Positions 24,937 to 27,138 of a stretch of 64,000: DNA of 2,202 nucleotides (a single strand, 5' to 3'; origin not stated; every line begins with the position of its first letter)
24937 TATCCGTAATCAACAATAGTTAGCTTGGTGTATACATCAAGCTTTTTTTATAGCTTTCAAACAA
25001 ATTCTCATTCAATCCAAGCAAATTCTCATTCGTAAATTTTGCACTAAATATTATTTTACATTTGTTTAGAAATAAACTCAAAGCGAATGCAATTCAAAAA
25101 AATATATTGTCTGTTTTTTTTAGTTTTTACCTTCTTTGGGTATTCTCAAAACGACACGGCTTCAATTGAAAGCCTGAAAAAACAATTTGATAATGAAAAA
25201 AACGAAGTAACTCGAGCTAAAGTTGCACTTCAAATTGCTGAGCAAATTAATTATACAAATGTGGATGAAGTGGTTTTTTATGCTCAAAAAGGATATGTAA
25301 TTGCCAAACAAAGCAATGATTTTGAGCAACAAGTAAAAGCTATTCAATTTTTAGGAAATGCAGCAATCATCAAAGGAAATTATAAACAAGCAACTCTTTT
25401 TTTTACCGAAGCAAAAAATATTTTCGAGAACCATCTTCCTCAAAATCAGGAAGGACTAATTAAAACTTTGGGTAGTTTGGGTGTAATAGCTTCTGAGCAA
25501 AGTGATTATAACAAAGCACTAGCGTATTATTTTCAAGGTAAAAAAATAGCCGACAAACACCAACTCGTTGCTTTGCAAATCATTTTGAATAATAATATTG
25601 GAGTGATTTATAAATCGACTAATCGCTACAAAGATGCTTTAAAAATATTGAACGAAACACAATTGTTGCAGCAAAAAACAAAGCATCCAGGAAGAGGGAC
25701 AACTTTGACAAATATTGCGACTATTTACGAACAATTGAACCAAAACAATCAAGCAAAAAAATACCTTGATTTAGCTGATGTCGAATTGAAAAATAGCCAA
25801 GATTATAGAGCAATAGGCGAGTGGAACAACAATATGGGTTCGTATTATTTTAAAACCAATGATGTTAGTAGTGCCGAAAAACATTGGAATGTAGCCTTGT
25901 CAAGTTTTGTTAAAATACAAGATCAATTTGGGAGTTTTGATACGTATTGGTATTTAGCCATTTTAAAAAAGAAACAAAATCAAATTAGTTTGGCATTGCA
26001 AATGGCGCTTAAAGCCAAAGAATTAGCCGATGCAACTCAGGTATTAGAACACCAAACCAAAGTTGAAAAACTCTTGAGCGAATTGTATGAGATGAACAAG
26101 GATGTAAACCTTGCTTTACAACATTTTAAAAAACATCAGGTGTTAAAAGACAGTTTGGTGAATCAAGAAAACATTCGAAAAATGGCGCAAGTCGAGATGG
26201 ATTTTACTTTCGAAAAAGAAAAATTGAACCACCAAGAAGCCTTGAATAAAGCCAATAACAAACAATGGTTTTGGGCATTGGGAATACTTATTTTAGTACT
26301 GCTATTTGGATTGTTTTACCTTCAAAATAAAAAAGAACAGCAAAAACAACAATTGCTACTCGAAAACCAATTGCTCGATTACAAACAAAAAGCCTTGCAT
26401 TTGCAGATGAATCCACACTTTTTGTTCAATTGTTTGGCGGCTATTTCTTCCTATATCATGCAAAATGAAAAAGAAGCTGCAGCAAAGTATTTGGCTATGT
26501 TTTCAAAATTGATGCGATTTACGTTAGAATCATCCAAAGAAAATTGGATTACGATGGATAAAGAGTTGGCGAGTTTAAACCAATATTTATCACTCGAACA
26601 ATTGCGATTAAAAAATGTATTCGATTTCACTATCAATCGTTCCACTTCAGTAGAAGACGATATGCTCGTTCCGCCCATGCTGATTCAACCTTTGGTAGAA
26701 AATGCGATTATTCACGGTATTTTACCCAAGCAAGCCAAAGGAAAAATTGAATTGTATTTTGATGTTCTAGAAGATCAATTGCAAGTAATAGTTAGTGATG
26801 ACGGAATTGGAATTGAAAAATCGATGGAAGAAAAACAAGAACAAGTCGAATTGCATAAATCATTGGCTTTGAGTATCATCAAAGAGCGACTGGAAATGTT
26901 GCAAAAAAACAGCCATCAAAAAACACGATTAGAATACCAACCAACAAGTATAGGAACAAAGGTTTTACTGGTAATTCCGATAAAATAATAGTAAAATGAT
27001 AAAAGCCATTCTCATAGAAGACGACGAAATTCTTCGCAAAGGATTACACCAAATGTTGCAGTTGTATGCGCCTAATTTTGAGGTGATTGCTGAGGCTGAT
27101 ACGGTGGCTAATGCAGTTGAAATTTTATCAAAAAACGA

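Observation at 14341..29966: Two tandem paralogous cassettes: exported-TPR LytS-type kinase + LytTR regulator linked to T9SS-secreted EF-loop/LRR surface proteins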

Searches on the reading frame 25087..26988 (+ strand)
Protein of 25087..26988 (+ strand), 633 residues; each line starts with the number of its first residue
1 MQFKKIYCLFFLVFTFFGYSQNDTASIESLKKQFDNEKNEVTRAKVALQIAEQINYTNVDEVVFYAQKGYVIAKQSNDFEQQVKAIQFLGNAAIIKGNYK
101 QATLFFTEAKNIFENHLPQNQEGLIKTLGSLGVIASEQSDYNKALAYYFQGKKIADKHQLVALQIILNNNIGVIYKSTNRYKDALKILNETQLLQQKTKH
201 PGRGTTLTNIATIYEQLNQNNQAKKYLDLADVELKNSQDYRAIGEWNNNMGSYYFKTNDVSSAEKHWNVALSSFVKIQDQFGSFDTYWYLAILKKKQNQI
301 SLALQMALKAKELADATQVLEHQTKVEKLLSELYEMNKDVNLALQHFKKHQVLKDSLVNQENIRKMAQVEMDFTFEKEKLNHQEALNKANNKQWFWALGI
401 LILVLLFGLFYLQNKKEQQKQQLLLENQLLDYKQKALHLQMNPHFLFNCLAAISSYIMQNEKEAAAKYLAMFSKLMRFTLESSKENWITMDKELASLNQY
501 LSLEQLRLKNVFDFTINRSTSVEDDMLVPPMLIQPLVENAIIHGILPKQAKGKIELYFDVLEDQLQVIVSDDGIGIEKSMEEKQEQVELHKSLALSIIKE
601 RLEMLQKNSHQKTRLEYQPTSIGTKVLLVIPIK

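Call 3: search_protein_families(library=pfam, proteins=[window:25087-26988:+], max_evalue=0.01)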
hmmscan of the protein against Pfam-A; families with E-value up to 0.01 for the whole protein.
window:25087-26988:+ (633 aa): 9 families
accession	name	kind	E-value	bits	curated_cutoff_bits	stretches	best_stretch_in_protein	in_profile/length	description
PF06580.19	His_kinase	-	3.8e-21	75.6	25.2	1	434-510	3-79/81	Histidine kinase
PF13424.12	TPR_12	-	1.6e-18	67.1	30.1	2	166-227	4-68/77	Tetratricopeptide repeat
PF07719.23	TPR_2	-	9.9e-10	38.2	27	0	86-116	4-34/34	Tetratricopeptide repeat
PF00515.34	TPR_1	-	4.5e-09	36.2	27.8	0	126-154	2-30/34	Tetratricopeptide repeat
PF02518.31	HATPase_c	-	3.2e-06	28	26.4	1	532-631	9-108/111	Histidine kinase-, DNA gyrase B-, and HSP90-like ATPase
PF13176.12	TPR_7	-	7.5e-06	26.1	27.9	0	127-150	1-24/36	Tetratricopeptide repeat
PF13374.12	TPR_10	-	3.7e-05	24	27.5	0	169-188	6-25/42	Tetratricopeptide repeat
PF13181.12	TPR_8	-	0.00016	22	25.7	0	207-230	4-27/34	Tetratricopeptide repeat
PF13581.12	HATPase_c_2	-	0.0054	17.2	27.4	0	537-588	40-90/127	Histidine kinase-like ATPase domain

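Call 4: search_protein_families(library=ncbifam, proteins=[window:25087-26988:+], max_evalue=0.01)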
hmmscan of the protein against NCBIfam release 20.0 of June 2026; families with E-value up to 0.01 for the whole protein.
window:25087-26988:+ (633 aa): 8 families
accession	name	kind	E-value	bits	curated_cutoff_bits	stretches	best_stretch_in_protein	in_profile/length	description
NF053520.1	HK_Porph_FimS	equivalog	8.6e-13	47.4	600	1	171-424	130-388/618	sensor histidine kinase FimS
NF053779.1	BT3442_fam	equivalog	1.3e-09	37.4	940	1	131-442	108-412/563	BT3442 family protein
NF053617.1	SARPRegAfsRStmc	equivalog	3.7e-08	31.8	1430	1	37-224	731-916/986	SARP-family global regulator AfsR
NF003144.0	PRK04069.1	equivalog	1.2e-05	24.7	145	1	493-584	11-98/161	anti-sigma B factor RsbW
TIGR01925.2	spIIAB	equivalog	1.8e-05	24.7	135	1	537-581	46-89/137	anti-sigma F factor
TIGR01924.1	rsbW_low_gc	equivalog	2.7e-05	23.7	155.05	1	486-585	6-96/159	anti-sigma B factor RsbW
NF041717.1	HaaA_phane_TPR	equivalog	0.0021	16.2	1125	1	84-272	553-860/882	cyclophane-containing RiPP biosynthesis TPR protein HaaT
TIGR02795.1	tol_pal_ybgF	equivalog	0.0082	16.7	90.1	0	172-228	46-100/119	tol-pal system protein YbgF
